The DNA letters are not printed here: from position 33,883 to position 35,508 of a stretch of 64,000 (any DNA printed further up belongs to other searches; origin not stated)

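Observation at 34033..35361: Three-module diadenylate cyclase: PTS-EIIA(type 2)-like + pyruvate-kinase-C-like + DAC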

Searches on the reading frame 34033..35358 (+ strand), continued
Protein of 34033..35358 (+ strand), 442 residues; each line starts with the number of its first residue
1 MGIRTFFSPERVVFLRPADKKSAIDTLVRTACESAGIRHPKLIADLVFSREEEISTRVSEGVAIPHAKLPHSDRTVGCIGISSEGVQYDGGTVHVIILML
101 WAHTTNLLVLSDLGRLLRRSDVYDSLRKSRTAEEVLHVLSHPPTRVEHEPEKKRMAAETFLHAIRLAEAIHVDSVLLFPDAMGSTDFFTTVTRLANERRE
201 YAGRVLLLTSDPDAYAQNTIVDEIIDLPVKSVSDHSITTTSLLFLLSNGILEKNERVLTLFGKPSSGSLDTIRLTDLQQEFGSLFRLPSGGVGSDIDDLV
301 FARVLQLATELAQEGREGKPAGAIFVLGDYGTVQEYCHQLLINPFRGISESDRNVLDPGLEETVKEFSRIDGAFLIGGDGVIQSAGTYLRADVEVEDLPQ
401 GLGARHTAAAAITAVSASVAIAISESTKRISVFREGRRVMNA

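Call 27: search_solved_structures(query=A1, max_evalue=0.01, show_alignments=3)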
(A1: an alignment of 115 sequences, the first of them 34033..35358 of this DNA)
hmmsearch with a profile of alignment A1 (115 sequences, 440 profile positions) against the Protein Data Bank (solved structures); distinct sequences matched with E-value up to 0.01: 45.
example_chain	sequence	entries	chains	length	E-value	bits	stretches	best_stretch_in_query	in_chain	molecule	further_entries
3urr_A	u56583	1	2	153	4e-21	78.5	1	10-144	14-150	PTS IIA-like nitrogen-regulatory protein PtsN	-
4gqx_A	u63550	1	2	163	5.3e-21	78.1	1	10-144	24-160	PTS IIA-like nitrogen-regulatory protein PtsN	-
1a6j_A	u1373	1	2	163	4e-20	75.2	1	15-147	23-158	NITROGEN REGULATORY IIA PROTEIN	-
2a0j_A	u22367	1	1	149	8.9e-19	70.7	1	13-144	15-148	PTS system, nitrogen regulatory IIA protein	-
1a3a_A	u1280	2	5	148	4.9e-14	55.1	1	17-144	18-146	MANNITOL-SPECIFIC EII | PTS SYSTEM, MANNITOL-SPECIFIC IIABC COMPONENT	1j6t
3oxp_A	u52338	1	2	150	8.8e-13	51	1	57-143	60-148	Phosphotransferase enzyme II, A component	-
2few_A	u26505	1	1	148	2.5e-12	49.5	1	17-144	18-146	PTS system mannitol-specific EIICBA component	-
6hvl_A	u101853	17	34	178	1.4e-11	47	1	369-436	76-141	Diadenylate cyclase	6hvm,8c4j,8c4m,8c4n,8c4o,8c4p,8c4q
4rv7_A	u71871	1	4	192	1.7e-11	46.8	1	369-436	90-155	Diadenylate cyclase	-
6gyy_A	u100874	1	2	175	4.4e-11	45.4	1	369-435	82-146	Diadenylate cyclase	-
6gyw_A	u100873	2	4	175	4.8e-11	45.3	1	369-435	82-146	Diadenylate cyclase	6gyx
6hvn_A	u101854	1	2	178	3.9e-10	42.3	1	369-436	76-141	Diadenylate cyclase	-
1xiz_A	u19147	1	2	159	8e-10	41.2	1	12-144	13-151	putative phosphotransferase system mannitol/fructose-specific IIA domain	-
8ofo_AAA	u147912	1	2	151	4.4e-09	38.8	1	369-430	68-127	Diadenylate cyclase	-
8v2e_C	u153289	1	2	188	4.5e-09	38.8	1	20-148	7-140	10E8 EPITOPE SCAFFOLD B055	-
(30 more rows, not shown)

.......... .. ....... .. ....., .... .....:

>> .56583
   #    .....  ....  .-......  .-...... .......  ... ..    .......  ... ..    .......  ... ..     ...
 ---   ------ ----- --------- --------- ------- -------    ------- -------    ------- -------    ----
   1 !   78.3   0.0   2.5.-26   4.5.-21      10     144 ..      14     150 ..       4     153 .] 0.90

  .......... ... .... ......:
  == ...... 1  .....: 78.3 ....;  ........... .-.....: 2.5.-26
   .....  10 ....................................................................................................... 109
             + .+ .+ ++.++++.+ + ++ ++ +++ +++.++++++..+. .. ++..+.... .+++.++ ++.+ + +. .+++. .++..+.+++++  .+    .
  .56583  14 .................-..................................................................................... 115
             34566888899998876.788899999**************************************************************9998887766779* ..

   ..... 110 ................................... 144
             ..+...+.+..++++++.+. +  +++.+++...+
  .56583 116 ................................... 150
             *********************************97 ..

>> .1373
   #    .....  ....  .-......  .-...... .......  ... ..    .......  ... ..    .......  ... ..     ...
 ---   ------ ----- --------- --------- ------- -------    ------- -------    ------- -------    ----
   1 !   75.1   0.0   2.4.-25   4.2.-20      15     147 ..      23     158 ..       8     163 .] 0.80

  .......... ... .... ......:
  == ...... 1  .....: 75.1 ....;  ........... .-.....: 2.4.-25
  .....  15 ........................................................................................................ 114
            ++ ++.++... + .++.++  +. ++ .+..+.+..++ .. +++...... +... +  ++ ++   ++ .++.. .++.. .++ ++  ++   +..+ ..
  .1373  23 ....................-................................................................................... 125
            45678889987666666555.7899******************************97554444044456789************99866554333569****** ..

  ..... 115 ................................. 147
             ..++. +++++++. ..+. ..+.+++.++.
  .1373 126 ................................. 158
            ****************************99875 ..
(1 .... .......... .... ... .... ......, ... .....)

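Call 29: find_related_loci(query=A1, collection=genome_contigs, flank=10000)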
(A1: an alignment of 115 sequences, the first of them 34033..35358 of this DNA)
Query A1 (442 aa) in genome_contigs; peptide patterns used: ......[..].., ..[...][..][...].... (x = any residue, [..] = any of these).
600 stretches matched a pattern (row limit reached: there are more); 351 encode a relative of the query (tblastn E <= 1e-3); the best 80 are kept; 80 distinct loci.
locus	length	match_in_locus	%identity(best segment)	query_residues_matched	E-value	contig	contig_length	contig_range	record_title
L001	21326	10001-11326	80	1-442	0e+0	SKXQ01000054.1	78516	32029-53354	MAG: Spirochaetaceae bacterium isolate CSSed162cmB_249 CSSed16-2cmB-146, whole genome shotgun sequence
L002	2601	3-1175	61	54-442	2e-149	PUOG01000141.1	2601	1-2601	MAG: Spirochaetaceae bacterium isolate B1Sed10_148R1 B1-Sed10-C70090, whole genome shotgun sequence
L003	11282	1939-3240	50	6-440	1e-135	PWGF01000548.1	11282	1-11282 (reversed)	MAG: Spirochaetaceae bacterium isolate T1Sed10_196 T1-Sed10-C6349, whole genome shotgun sequence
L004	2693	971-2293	42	1-440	8e-108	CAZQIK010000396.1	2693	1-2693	MAG TPA_asm: uncultured Spirochaeta sp. isolate binchicken_co8_341 genome assembly, contig: NODE_78380_length_2693_cov_4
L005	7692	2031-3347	44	1-440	1e-101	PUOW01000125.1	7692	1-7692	MAG: Spirochaetaceae bacterium isolate B1Sed10_122m B1-Sed10-C14512, whole genome shotgun sequence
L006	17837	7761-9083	40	1-440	3e-99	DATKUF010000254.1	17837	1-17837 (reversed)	MAG TPA_asm: Spirochaetia bacterium isolate SMAG_U14100 k141_922181, whole genome shotgun sequence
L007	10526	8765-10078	40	1-440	1e-95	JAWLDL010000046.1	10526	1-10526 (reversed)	MAG: Spirochaetia bacterium isolate 20BLK6-1.bin.106 NODE_7007_length_10526_cov_4.367987, whole genome shotgun sequence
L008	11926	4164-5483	40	1-442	9e-96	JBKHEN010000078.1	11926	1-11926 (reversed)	MAG: Spirochaetaceae bacterium isolate D1M05_16 NODE_4564_length_11926_cov_48.312779, whole genome shotgun sequence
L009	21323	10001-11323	40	1-440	2e-95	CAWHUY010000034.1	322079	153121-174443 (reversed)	MAG: uncultured Spirochaetota bacterium isolate MFD02416.bin.2.175 genome assembly, contig: contig_92403, whole genome s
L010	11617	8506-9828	41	1-441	2e-93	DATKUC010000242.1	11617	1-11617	MAG TPA_asm: Spirochaetia bacterium isolate SMAG_U14097 k141_1503617, whole genome shotgun sequence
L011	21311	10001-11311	39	1-441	4e-92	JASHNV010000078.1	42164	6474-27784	MAG: Spirochaetia bacterium isolate JOPF006 JOPF_NEAR_contig_418419, whole genome shotgun sequence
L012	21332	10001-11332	38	1-440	4e-91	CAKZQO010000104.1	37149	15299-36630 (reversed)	MAG TPA_asm: uncultured Spirochaeta sp. isolate SRR5214706_bin.118_CONCOCT_v1.1_MAG genome assembly, contig: ERZ1744544.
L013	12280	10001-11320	40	1-440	9e-91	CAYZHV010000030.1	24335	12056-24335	MAG TPA_asm: uncultured Spirochaetaceae bacterium isolate SRP332253_co1_227 genome assembly, contig: NODE_3131_length_24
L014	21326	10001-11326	37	1-441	7e-91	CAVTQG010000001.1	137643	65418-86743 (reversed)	MAG: uncultured Spirochaetota bacterium isolate MFD00709.bin.3.160 genome assembly, contig: contig_103292, whole genome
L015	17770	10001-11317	40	1-440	2e-89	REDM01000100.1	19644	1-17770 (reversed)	MAG: Spirochaetaceae bacterium isolate GEM2.Bin30 NODE_3335_length_19644_cov_49.3994, whole genome shotgun sequence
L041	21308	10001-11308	42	6-440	4e-102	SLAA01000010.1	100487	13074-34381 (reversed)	MAG: Spirochaetales bacterium isolate CSSed162cmB_373 CSSed16-2cmB-65, whole genome shotgun sequence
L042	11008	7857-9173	38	6-441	4e-85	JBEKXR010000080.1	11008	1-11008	MAG: Spirochaetia bacterium isolate SPRUCE 656 SPRUCE_656_81, whole genome shotgun sequence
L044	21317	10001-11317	36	6-441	5e-78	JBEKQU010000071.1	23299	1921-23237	MAG: Spirochaetia bacterium isolate SPRUCE 495 SPRUCE_495_71, whole genome shotgun sequence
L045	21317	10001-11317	36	6-441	9e-78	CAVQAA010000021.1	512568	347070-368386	MAG: uncultured Spirochaetota bacterium isolate MFD03726.bin.2.143 genome assembly, contig: contig_61672, whole genome s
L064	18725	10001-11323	33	1-439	2e-67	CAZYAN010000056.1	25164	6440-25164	MAG TPA_asm: uncultured Opitutales bacterium isolate SRP268622_co1_186 genome assembly, contig: NODE_4050_length_25164_c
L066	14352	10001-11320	35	1-439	2e-66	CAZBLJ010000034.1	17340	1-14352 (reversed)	MAG TPA_asm: uncultured Puniceicoccaceae bacterium isolate binchicken_co15_216 genome assembly, contig: NODE_1890_length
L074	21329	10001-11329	36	1-441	2e-62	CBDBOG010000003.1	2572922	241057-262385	MAG: Spirochaetia bacterium isolate 40739a5d-4c61-4e6f-ad63-b7fc718ca5ff genome assembly, contig: contig_3, whole genome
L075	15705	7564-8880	37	6-441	1e-76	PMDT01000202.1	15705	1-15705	MAG: Spirochaetaceae bacterium isolate fen_1365 73.20120700_E2X.184_contig_17743, whole genome shotgun sequence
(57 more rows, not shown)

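Call 40: search_protein_families(library=pfam, alignment_id=A2, max_evalue=0.001)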
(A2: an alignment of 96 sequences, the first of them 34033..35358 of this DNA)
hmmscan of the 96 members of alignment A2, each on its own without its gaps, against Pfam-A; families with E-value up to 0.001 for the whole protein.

A. member 1, window:34033-35358:+ (442 aa): 2 families
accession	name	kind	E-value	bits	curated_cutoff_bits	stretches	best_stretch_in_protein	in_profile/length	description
PF02457.21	DAC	-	6e-19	68.2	27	1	312-437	3-118/119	DisA bacterial checkpoint controller nucleotide-binding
PF00359.27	PTS_EIIA_2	-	6.7e-18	65.5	27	1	6-140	2-142/144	Phosphoenolpyruvate-dependent sugar phosphotransferase system, EIIA 2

B. families by the number of members that match (of 96 scanned): 5 families
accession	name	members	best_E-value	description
PF00359.27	PTS_EIIA_2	96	2.2e-29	Phosphoenolpyruvate-dependent sugar phosphotransferase system, EIIA 2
PF02457.21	DAC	96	6.7e-24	DisA bacterial checkpoint controller nucleotide-binding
PF21755.2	DacZ_P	67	2.3e-12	Probable sensor domain DacZ_P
PF02887.21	PK_C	12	2.6e-06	Pyruvate kinase, alpha/beta domain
PF21756.2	DacZ_T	7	2.3e-05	Probable sensor domain DacZ_T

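Call 41: predict_structure(alignment_id=A1)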
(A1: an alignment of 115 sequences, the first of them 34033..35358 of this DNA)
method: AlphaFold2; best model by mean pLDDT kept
length: 442 residues; sequences in the alignment: 115
mean_pLDDT: 86.9   pTM: 0.64
mean pLDDT of the five models: 86.9, 86.1, 85.9, 85.4, 84.0
residues with pLDDT >= 90: 222; 70-90: 180; 50-70: 39; < 50: 1
segments of 3 or more residues with pLDDT < 50: none
pLDDT, mean of each block of 10 residues (from residue 1): 84 94 98 93 95 90 92 90 95 96 73 82 92 93 66 92 97 94 86 91 93 83 83 67 83 93 82 90 59 75 85 71 93 92 87 84 85 92 93 83 90 94 89 87 77
secondary structure, 60 per line:
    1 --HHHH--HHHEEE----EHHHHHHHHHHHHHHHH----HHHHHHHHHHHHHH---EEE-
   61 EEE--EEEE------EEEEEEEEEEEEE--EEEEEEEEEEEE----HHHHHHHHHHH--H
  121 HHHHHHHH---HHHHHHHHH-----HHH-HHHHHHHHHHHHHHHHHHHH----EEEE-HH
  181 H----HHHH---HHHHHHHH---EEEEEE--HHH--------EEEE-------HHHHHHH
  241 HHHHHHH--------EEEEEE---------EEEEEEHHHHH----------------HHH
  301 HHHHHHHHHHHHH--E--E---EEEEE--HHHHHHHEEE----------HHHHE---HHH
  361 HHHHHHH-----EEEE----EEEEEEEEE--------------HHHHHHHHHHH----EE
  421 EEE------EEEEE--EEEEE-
elements in order: H3-6 E12-14 H20-35 H40-53 E57-59 E61-63 E66-69 E76-88 E91-102 H107-117 H120-128 H132-140 H150-169 E174-177 H186-189 H193-200 E204-209 E223-226 H234-247 E256-261 E271-276 H277-281 H298-313 E323-327 H330-336 E337-339 H350-353 H358-367 E373-376 E381-389 H404-414 E419-423 E430-434 E437-441

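Call 43: fold_search(model_id=the predicted structure, library=pdb)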
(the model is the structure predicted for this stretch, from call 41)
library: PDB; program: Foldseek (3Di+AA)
matches with E <= 10: 1009; with E <= 0.001: 226
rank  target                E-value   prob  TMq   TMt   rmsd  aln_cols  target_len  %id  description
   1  1a6j_A                5.7e-10  1.00  0.30  0.85   2.0       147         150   22  NITROGEN REGULATORY BACTERIAL PROTEIN IIA-NITROGEN (released 1998-07-15)
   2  4gqx_A                6.8e-10  1.00  0.30  0.85   2.0       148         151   24  Crystal structure of EIIA(NTR) from Burkholderia pseudomallei (released 2013-03-20)
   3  1a6j_B                9.1e-10  1.00  0.30  0.81   1.8       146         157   22  NITROGEN REGULATORY BACTERIAL PROTEIN IIA-NITROGEN (released 1998-07-15)
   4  3urr_B                2.4e-09  1.00  0.30  0.83   1.9       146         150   24  Structure of PTS IIA-like nitrogen-regulatory protein PtsN (BTH_I0484) (ptsN) (released 2011-12-21)
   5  2a0j                  2.4e-09  1.00  0.28  0.82   2.1       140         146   26  Crystal Structure of Nitrogen Regulatory Protein IIA-Ntr from Neisseria meningitidis (released 2005-09-20)
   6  3urr_A                2.7e-09  1.00  0.30  0.83   2.1       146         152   24  Structure of PTS IIA-like nitrogen-regulatory protein PtsN (BTH_I0484) (ptsN) (released 2011-12-21)
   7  9y4s_F                3.3e-07  1.00  0.23  0.32   3.4       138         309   23  Crystal structure of DNA integrity scanning protein (DisA) from Mycobacterium tuberculosis in complex with cyclic di-A (released 2025-09-17)
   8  9y4s_G                5.3e-07  1.00  0.23  0.31   3.8       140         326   23  Crystal structure of DNA integrity scanning protein (DisA) from Mycobacterium tuberculosis in complex with cyclic di-A (released 2025-09-17)
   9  6hvm_B                5.6e-07  1.00  0.25  0.65   3.2       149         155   23  Structural characterization of CdaA-APO (released 2019-06-05)
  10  9y4s_H                6.3e-07  1.00  0.24  0.30   3.4       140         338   23  Crystal structure of DNA integrity scanning protein (DisA) from Mycobacterium tuberculosis in complex with cyclic di-A (released 2025-09-17)
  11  9y9y_H                7.1e-07  1.00  0.23  0.47   3.7       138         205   23  Crystal structure of DNA integrity scanning protein DisA from Mycobacterium tuberculosis in complex with cyclic di-AMP (released 2025-09-24)
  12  3oxp_A                7.6e-07  1.00  0.28  0.76   2.7       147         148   18  Structure of phosphotransferase enzyme II, A component from Yersinia pestis CO92 at 1.2 A resolution (released 2010-10-13)
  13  8c4n_B                7.6e-07  1.00  0.25  0.62   3.1       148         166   23  CdaA-AMP complex (released 2023-06-07)
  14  8c4j_B                7.6e-07  1.00  0.25  0.66   3.2       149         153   23  CdaA-compound 4 complex (released 2023-06-07)
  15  9y9y_A                7.6e-07  1.00  0.23  0.29   3.7       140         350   23  Crystal structure of DNA integrity scanning protein DisA from Mycobacterium tuberculosis in complex with cyclic di-AMP (released 2025-09-24)
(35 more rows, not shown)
